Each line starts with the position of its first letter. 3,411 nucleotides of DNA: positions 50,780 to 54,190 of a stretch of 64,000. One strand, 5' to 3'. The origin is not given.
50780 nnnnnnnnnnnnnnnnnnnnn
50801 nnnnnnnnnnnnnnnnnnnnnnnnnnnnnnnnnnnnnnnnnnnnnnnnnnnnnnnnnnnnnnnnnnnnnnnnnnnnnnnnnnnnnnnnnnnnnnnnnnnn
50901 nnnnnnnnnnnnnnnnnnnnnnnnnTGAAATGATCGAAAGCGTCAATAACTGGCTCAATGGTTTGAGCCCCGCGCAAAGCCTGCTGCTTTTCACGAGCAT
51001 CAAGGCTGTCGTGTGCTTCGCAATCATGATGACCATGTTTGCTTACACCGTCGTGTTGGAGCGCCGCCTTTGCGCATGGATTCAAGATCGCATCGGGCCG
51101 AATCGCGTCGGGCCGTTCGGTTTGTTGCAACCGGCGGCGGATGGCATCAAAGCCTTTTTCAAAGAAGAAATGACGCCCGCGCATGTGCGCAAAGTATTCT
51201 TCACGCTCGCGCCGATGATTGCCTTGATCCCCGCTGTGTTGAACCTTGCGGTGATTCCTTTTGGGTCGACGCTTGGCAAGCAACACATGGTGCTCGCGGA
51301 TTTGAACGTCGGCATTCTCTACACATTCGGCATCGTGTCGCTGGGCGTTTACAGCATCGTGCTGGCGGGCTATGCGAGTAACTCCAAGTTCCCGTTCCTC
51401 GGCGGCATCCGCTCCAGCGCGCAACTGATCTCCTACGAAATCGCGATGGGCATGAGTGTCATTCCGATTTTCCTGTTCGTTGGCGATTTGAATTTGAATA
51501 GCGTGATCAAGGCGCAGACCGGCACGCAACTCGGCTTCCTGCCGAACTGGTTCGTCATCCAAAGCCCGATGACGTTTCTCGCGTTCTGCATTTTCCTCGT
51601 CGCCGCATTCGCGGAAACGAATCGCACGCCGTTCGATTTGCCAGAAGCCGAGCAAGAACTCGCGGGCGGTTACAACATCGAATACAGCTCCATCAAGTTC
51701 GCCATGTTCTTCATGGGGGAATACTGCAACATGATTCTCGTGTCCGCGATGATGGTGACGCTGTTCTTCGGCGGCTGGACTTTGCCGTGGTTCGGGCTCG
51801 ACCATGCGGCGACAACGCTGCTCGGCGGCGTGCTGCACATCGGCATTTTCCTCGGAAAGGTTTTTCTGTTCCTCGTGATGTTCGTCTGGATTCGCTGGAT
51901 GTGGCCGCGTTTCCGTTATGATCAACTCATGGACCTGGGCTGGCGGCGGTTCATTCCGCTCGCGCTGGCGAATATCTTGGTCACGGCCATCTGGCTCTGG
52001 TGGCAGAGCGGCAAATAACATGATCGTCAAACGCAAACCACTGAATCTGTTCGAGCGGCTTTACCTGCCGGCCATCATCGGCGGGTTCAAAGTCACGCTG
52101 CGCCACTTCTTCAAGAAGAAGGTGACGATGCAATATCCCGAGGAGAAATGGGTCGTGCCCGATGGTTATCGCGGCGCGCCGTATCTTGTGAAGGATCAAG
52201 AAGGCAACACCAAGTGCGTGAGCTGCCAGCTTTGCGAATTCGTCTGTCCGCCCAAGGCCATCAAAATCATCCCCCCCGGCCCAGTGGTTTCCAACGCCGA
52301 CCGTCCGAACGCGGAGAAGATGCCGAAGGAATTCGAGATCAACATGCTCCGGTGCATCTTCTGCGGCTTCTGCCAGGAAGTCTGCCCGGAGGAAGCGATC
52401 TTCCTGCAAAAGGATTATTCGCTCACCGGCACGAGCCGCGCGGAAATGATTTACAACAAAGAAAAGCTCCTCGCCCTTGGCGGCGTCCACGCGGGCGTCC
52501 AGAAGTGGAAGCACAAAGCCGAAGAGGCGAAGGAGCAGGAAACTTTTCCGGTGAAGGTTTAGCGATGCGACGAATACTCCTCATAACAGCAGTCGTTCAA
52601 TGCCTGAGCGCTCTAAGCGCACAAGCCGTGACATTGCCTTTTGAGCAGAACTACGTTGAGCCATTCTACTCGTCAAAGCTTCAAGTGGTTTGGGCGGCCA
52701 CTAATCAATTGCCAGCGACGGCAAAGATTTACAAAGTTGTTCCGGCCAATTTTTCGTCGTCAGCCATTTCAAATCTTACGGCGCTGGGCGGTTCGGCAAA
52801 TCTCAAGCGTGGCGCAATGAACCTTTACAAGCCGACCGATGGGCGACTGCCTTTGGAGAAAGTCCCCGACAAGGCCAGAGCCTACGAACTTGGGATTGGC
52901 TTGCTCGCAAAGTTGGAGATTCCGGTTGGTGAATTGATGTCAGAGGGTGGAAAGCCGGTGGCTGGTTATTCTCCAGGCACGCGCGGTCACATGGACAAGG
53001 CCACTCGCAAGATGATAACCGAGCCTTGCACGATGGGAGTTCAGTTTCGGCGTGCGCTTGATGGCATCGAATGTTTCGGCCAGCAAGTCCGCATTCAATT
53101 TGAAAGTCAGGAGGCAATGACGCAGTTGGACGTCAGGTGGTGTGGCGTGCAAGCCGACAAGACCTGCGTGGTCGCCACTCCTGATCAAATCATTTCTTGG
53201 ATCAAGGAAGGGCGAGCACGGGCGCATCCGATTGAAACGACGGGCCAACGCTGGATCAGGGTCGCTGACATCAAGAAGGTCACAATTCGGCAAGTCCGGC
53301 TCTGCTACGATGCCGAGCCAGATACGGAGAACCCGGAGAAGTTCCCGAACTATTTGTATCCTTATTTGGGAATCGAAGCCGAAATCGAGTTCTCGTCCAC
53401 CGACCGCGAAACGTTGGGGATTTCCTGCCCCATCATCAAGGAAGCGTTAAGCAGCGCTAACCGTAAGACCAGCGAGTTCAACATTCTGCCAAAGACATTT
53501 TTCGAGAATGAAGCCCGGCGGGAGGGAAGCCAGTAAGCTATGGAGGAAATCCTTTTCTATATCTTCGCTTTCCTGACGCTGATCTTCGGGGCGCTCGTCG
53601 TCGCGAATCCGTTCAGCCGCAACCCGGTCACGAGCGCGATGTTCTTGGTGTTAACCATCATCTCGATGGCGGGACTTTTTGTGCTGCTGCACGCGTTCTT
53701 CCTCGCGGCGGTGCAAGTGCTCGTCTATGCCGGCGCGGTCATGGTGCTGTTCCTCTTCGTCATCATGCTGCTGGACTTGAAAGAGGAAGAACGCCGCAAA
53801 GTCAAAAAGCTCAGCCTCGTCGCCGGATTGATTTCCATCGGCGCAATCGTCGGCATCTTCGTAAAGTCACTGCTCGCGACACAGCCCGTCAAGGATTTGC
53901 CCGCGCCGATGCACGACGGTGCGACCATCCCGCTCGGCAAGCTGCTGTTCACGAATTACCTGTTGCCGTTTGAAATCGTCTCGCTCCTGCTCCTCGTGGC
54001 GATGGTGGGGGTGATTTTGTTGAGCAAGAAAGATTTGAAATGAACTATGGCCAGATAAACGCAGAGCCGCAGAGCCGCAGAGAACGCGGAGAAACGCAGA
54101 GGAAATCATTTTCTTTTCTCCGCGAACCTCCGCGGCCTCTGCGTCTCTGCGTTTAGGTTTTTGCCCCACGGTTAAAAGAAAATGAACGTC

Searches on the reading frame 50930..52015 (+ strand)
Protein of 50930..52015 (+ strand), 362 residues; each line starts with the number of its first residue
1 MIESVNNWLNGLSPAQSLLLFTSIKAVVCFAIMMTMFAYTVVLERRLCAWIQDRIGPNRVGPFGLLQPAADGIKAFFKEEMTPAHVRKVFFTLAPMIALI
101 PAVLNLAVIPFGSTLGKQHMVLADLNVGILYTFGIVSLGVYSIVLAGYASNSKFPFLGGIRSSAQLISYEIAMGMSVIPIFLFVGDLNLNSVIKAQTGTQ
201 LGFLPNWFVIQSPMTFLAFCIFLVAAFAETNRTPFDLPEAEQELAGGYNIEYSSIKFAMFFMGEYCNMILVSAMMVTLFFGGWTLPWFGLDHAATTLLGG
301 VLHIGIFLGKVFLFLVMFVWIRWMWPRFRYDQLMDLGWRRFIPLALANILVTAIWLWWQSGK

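Call 52: search_protein_families(library=pfam, proteins=[window:50930-52015:+], max_evalue=0.001)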
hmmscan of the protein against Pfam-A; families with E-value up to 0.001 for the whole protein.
window:50930-52015:+ (362 aa): 1 family
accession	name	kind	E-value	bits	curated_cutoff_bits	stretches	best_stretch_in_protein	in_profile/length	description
PF00146.26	NADHdh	-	7e-118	393.8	27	1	25-353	2-298/298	NADH dehydrogenase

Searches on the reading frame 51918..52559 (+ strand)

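Call 52: search_protein_families(library=pfam, proteins=[window:51918-52559:+], max_evalue=0.001)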
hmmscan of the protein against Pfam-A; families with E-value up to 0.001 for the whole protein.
window:51918-52559:+ (214 aa): 11 families
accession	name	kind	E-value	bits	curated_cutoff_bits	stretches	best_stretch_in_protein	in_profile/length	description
PF00037.32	Fer4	-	1e-11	44.5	21.1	1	140-161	2-23/24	4Fe-4S binding domain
PF12838.12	Fer4_7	-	3.7e-09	37.3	27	1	99-160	1-52/52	4Fe-4S dicluster domain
PF13187.11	Fer4_9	-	1.1e-07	32.2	27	1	99-161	1-52/52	4Fe-4S dicluster domain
PF13484.11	Fer4_16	-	2.4e-07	31.9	30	1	99-158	1-65/66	4Fe-4S double cluster binding domain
PF13534.11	Fer4_17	-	7e-07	30.1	22.2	0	95-111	41-57/61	4Fe-4S dicluster domain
PF14697.11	Fer4_21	-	1e-06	29.2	35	0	97-116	38-58/59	4Fe-4S dicluster domain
PF12797.12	Fer4_2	-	1.3e-06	28.5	24.5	0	140-158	4-22/22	4Fe-4S binding domain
PF13183.11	Fer4_8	-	1.5e-06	29.1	27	0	143-176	2-35/68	4Fe-4S dicluster domain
PF13237.11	Fer4_10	-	1.7e-06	28.3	25.5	1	97-157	6-53/53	4Fe-4S dicluster domain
PF12837.12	Fer4_6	-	6.2e-06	26.4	25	1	140-161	3-24/24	4Fe-4S binding domain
PF13746.11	Fer4_18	-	0.00023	21.8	27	0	92-112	53-73/114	4Fe-4S dicluster domain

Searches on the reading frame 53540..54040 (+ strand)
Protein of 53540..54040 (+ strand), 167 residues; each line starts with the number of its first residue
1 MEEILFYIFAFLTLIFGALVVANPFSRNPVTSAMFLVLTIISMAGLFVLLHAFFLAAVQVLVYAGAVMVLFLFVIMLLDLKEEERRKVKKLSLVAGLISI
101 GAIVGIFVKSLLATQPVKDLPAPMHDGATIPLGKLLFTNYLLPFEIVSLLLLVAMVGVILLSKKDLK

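Call 52: search_protein_families(library=pfam, proteins=[window:53540-54040:+], max_evalue=0.001)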
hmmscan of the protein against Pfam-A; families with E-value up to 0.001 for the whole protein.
window:53540-54040:+ (167 aa): 1 family
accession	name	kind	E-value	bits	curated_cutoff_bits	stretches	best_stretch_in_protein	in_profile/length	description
PF00499.25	Oxidored_q3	-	8.5e-39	133.1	33.2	1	25-161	7-146/146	NADH-ubiquinone/plastoquinone oxidoreductase chain 6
